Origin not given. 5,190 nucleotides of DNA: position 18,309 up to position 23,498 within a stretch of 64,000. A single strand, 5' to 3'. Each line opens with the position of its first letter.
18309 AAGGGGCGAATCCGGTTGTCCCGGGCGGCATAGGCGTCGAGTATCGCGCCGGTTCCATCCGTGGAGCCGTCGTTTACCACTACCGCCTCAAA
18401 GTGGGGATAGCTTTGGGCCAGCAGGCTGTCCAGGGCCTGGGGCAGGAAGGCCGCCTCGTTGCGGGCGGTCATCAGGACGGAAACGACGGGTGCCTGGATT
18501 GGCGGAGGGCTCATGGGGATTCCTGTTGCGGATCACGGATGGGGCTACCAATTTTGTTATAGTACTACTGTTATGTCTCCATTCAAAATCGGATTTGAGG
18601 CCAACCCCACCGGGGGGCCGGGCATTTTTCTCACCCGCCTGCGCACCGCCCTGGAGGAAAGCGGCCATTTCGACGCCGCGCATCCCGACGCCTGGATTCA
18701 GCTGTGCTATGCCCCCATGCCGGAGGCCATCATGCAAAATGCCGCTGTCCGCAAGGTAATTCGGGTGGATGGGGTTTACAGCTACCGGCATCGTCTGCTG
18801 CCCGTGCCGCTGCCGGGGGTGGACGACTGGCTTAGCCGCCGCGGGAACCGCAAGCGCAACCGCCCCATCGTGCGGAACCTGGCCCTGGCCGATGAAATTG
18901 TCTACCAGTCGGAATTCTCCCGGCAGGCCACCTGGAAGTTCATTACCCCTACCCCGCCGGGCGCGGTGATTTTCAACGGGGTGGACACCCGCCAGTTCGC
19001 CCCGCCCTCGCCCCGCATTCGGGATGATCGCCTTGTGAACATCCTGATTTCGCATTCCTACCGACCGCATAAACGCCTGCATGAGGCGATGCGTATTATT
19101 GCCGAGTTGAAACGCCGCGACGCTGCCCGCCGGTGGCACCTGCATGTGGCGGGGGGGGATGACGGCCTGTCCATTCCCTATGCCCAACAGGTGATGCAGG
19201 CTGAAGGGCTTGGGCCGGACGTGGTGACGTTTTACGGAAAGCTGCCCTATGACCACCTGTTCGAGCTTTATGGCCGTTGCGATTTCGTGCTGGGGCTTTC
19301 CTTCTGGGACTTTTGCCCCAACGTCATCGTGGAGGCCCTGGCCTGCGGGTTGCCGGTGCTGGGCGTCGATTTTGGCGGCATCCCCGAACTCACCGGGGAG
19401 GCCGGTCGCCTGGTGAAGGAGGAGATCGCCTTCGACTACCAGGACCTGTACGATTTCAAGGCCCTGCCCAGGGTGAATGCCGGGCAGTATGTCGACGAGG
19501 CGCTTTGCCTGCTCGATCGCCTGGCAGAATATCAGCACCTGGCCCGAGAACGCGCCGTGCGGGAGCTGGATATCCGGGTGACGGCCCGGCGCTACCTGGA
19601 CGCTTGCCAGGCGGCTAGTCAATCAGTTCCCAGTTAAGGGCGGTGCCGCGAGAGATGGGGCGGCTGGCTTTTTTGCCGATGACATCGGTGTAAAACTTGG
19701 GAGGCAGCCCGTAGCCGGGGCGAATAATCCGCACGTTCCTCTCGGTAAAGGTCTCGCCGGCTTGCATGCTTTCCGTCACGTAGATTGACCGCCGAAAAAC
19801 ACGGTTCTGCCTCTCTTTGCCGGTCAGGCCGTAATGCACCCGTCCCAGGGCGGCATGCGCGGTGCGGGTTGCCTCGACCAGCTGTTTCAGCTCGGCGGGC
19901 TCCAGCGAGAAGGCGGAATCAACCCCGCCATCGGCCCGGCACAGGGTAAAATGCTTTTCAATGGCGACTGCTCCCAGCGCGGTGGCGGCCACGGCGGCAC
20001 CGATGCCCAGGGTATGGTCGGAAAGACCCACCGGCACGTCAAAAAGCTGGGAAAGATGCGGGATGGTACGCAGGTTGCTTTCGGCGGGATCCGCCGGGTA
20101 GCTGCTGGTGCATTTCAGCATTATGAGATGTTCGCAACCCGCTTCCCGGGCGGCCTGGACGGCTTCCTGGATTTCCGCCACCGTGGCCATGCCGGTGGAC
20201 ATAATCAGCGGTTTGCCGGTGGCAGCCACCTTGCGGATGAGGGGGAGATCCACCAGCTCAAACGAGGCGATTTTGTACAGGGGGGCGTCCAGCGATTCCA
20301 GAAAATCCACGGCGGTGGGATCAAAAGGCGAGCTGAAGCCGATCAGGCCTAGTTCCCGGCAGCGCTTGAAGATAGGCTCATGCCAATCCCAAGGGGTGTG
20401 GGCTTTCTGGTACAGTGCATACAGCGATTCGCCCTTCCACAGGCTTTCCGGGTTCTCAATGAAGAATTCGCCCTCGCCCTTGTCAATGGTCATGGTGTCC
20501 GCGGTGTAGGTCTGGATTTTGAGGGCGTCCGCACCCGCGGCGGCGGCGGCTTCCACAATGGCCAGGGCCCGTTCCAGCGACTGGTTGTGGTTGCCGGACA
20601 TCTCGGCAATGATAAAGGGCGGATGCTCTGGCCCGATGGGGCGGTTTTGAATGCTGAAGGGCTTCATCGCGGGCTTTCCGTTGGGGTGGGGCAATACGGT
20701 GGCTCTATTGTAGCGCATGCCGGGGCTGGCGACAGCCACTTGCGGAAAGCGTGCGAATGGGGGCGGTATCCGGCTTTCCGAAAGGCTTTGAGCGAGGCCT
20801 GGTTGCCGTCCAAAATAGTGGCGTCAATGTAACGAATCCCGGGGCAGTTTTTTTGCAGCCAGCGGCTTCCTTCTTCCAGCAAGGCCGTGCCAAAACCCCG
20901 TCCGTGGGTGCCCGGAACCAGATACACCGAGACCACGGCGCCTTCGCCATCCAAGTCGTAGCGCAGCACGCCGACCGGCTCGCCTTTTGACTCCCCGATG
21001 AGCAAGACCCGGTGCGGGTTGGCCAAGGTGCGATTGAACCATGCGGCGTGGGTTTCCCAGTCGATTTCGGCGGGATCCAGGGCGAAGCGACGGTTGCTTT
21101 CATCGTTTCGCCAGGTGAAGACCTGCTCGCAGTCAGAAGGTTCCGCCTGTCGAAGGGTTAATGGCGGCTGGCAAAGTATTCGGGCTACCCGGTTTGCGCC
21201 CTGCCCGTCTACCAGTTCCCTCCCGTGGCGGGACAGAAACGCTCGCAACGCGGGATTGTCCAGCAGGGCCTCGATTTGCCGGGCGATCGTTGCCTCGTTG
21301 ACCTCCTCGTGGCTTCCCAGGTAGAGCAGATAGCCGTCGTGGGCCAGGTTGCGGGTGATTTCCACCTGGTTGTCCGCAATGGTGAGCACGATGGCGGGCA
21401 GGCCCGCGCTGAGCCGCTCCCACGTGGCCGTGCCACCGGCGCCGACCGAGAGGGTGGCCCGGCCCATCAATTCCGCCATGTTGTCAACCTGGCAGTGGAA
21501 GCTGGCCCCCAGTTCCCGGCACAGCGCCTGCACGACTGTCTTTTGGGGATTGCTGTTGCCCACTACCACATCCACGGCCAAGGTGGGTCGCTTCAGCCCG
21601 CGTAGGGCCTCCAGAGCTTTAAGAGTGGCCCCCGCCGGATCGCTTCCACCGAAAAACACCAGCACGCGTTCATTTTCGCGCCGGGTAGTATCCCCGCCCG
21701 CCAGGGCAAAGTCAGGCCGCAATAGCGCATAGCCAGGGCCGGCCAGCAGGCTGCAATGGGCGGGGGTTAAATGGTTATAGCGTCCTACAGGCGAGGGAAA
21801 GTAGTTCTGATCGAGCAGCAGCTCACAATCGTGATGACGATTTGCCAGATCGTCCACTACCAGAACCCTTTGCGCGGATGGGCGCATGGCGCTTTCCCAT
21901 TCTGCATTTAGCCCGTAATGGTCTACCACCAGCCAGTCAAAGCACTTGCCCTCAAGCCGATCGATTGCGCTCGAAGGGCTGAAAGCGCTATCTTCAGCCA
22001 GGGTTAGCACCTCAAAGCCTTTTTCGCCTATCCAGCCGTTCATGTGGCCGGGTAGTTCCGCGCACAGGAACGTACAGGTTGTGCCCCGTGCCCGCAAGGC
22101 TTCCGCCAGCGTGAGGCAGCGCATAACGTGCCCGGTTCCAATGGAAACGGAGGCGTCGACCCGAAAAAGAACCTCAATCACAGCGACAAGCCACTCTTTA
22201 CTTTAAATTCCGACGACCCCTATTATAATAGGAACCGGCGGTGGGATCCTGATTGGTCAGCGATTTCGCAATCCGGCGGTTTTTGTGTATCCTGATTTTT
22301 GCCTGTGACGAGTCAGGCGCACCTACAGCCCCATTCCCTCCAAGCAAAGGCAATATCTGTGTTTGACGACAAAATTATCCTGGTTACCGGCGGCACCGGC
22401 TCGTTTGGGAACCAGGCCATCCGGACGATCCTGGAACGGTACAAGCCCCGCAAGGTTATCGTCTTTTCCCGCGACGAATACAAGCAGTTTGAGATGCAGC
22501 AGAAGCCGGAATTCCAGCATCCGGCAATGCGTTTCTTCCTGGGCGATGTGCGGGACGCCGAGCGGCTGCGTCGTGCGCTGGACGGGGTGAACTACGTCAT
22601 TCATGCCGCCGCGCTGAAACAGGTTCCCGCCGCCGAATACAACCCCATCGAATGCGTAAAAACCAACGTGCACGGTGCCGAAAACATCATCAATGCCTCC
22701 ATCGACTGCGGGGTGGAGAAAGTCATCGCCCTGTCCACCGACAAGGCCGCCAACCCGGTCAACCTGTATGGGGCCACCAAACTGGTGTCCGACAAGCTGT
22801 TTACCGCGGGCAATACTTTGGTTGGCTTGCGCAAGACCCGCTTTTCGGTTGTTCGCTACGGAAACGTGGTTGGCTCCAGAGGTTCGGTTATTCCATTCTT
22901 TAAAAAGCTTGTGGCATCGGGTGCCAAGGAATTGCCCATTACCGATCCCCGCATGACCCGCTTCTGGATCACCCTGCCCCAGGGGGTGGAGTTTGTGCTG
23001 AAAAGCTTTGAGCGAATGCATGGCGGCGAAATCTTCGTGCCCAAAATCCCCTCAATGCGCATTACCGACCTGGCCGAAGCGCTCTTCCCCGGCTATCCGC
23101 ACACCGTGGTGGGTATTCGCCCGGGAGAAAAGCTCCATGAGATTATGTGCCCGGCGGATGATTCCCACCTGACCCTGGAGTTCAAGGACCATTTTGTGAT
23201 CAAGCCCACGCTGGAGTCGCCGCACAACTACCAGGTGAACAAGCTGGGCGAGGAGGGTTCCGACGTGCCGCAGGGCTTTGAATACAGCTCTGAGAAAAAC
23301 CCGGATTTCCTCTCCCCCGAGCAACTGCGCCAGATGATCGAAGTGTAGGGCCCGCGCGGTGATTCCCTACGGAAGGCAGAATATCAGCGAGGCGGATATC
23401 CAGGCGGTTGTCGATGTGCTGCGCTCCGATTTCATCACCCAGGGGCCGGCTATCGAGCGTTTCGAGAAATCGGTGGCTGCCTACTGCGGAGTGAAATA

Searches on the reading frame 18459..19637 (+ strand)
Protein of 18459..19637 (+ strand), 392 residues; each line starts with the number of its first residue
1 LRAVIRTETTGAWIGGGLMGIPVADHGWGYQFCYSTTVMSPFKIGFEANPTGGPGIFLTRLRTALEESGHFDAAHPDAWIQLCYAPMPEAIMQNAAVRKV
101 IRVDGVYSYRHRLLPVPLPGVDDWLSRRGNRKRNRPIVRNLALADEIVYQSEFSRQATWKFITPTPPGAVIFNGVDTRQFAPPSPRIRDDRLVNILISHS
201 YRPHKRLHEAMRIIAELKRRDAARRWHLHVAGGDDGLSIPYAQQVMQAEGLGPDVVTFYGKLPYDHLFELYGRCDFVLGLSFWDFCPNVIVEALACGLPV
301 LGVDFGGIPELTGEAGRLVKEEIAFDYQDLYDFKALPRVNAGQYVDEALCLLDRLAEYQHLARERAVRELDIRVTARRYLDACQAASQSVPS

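Call 12: search_protein_families(library=pfam, proteins=[window:18459-19637:+])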
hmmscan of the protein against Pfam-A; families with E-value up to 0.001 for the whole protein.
window:18459-19637:+ (392 aa): 4 families
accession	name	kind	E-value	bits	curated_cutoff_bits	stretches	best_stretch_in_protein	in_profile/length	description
PF13692.12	Glyco_trans_1_4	-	2.4e-16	60.7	27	1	201-321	11-126/142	Glycosyl transferases group 1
PF00534.26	Glycos_transf_1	-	1e-14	54.9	26.4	1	195-316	18-135/172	Glycosyl transferases group 1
PF13524.12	Glyco_trans_1_2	-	0.00048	20.5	25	0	214-309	6-86/144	Glycosyl transferase-like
PF20706.3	GT4-conflict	-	0.00053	19.5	26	1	174-311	180-319/385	Family 4 Glycosyltransferase in conflict systems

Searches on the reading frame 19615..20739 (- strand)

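Call 13: search_protein_families(library=ncbifam, proteins=[window:19615-20739:-], max_evalue=0.00001)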
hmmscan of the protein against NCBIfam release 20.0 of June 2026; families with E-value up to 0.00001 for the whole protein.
window:19615-20739:- (374 aa): 2 families
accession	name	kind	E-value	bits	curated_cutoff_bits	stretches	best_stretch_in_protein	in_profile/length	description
TIGR03586.1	PseI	equivalog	4.7e-152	505.8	340.25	1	40-368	1-327/327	pseudaminic acid synthase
TIGR03569.1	NeuB_NnaB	equivalog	9.4e-90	301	399.65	1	41-367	1-328/329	N-acetylneuraminate synthase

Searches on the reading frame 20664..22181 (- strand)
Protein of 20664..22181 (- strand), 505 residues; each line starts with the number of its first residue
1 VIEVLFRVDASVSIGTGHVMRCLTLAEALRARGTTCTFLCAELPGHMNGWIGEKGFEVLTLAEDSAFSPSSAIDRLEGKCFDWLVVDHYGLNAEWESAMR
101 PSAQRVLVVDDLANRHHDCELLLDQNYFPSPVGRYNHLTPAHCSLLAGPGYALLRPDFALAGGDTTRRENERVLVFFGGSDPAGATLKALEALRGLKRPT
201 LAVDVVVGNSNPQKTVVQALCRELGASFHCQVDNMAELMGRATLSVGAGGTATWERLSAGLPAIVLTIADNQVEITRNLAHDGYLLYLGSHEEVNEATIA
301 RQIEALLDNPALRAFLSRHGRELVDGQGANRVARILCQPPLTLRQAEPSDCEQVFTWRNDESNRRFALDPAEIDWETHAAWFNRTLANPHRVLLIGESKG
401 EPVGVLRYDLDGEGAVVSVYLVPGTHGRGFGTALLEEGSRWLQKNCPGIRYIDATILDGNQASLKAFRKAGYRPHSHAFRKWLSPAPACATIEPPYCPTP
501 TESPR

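Call 11: search_protein_families(library=pfam, proteins=[window:20664-22181:-])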
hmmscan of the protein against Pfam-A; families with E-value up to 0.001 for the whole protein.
window:20664-22181:- (505 aa): 5 families
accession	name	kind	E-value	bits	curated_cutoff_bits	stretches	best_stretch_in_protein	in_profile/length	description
PF00583.31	Acetyltransf_1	-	7.7e-11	42.7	20.7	1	370-472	17-116/116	Acetyltransferase (GNAT) family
PF13302.13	Acetyltransf_3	-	1.5e-10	42.3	25.4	1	341-473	2-138/138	Acetyltransferase (GNAT) domain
PF04101.22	Glyco_tran_28_C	-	2.5e-06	28.1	22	1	174-310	2-144/166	Glycosyltransferase family 28 C-terminal domain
PF13508.13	Acetyltransf_7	-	7e-05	23.6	27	1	392-473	4-83/84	Acetyltransferase (GNAT) domain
PF13523.12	Acetyltransf_8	-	0.00029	20.9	27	0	349-407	4-60/145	Acetyltransferase (GNAT) domain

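Call 13: search_protein_families(library=ncbifam, proteins=[window:20664-22181:-], max_evalue=0.00001)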
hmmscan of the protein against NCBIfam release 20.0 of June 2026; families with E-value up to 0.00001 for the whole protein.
window:20664-22181:- (505 aa): 4 families
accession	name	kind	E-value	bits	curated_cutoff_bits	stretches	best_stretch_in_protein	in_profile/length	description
TIGR03590.1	PseG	equivalog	4.8e-85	285.6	153.55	1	3-279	2-280/280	UDP-2,4-diacetamido-2,4,6-trideoxy-beta-L-altropyranose hydrolase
TIGR03585.1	PseH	equivalog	7.9e-11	42.3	93.1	1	343-474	3-135/156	UDP-4-amino-4,6-dideoxy-N-acetyl-beta-L-altrosamine N-acetyltransferase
TIGR01133.1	murG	equivalog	4.4e-09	35.8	250.25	1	162-335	174-352/353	undecaprenyldiphospho-muramoylpentapeptide beta-N-acetylglucosaminyltransferase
NF002959.0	PRK03624.1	equivalog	3.7e-07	30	124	0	374-476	32-133/147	GNAT family acetyltransferase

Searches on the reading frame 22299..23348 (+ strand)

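Call 11: search_protein_families(library=pfam, proteins=[window:22299-23348:+])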
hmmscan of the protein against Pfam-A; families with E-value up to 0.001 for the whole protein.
window:22299-23348:+ (349 aa): 9 families
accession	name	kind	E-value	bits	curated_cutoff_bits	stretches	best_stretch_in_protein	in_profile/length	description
PF02719.21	Polysacc_synt_2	-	5.2e-104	348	20.2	1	27-302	1-292/293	Polysaccharide biosynthesis protein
PF01370.27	Epimerase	-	7.3e-23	81.7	20.9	1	27-238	1-226/240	NAD dependent epimerase/dehydratase family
PF01073.25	3Beta_HSD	-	1.2e-17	64.3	22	1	28-153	1-122/280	3-beta hydroxysteroid dehydrogenase/isomerase family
PF16363.11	GDP_Man_Dehyd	-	8e-14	52.3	27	1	28-148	1-130/332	GDP-mannose 4,6 dehydratase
PF04321.23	RmlD_sub_bind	-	4.1e-10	39.6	27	1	27-197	3-158/287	RmlD substrate binding domain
PF13460.12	NAD_binding_10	-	3e-09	37.4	27.2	1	31-153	1-104/184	NAD(P)H-binding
PF05368.20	NmrA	-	1.6e-06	28.4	27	1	24-143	2-103/298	NmrA-like family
PF07993.18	NAD_binding_4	-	3e-06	27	20.1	1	29-152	1-141/258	Male sterility protein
PF08659.16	KR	-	4.1e-05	24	22.6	1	27-146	3-135/180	KR domain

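Call 13: search_protein_families(library=ncbifam, proteins=[window:22299-23348:+], max_evalue=0.00001)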
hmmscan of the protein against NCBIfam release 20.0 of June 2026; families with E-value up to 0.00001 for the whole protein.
window:22299-23348:+ (349 aa): 16 families
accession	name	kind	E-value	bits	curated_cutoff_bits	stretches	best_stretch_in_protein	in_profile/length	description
TIGR03589.1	PseB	equivalog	1.5e-160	533.5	407.75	1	22-347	2-324/324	UDP-N-acetylglucosamine 4,6-dehydratase (inverting)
TIGR04130.1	FnlA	equivalog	2.9e-73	246.7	730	1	21-312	1-292/337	UDP-N-acetylglucosamine 4,6-dehydratase/5-epimerase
TIGR04180.1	EDH_00030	hypoth_equivalog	2.2e-17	63.1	475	1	27-149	1-123/297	NAD-dependent 4,6-dehydratase LegB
TIGR01179.1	galE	equivalog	3.7e-14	52.3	262.3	1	27-194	2-180/332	UDP-glucose 4-epimerase GalE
TIGR03466.1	HpnA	hypoth_equivalog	6.5e-13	48.3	367.65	1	27-147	3-113/327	hopanoid-associated sugar epimerase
TIGR01181.1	dTDP_gluc_dehyt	equivalog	1.2e-12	47.5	365.1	1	27-149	2-127/321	dTDP-glucose 4,6-dehydratase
NF041293.1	G6PDh_Azf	equivalog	4.3e-12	46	400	1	24-151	2-119/252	NAD-dependent glucose-6-phosphate dehydrogenase Azf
NF042422.1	oxyalk_red_OleD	equivalog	2.1e-10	40.5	580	1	27-148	3-111/329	2-alkyl-3-oxoalkanoate reductase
NF052578.1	StrlDmthSdmBMthl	equivalog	3e-09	37.1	600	1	27-150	3-116/328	sterol demethylase protein SdmB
TIGR02622.1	CDP_4_6_dhtase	equivalog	4.8e-09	35.8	278.45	1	21-151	1-133/352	CDP-glucose 4,6-dehydratase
TIGR01214.1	rmlD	equivalog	7.3e-09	35.1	224.05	1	27-195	2-155/285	dTDP-4-dehydrorhamnose reductase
NF042423.1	oxyalk_red_Shew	equivalog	1.4e-08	34.2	580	1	26-148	10-119/331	2-alkyl-3-oxoalkanoate reductase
NF007956.0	PRK10675.1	subfamily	6.1e-08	32.2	394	1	27-146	3-123/338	UDP-glucose 4-epimerase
TIGR02197.1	heptose_epim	equivalog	8.1e-07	28.5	274.6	1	27-194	1-174/316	ADP-glyceromanno-heptose 6-epimerase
NF011728.1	PRK15181.1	equivalog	2.2e-06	26.9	760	1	71-142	65-136/348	Vi polysaccharide biosynthesis UDP-N-acetylglucosaminuronic acid C-4 epimerase TviC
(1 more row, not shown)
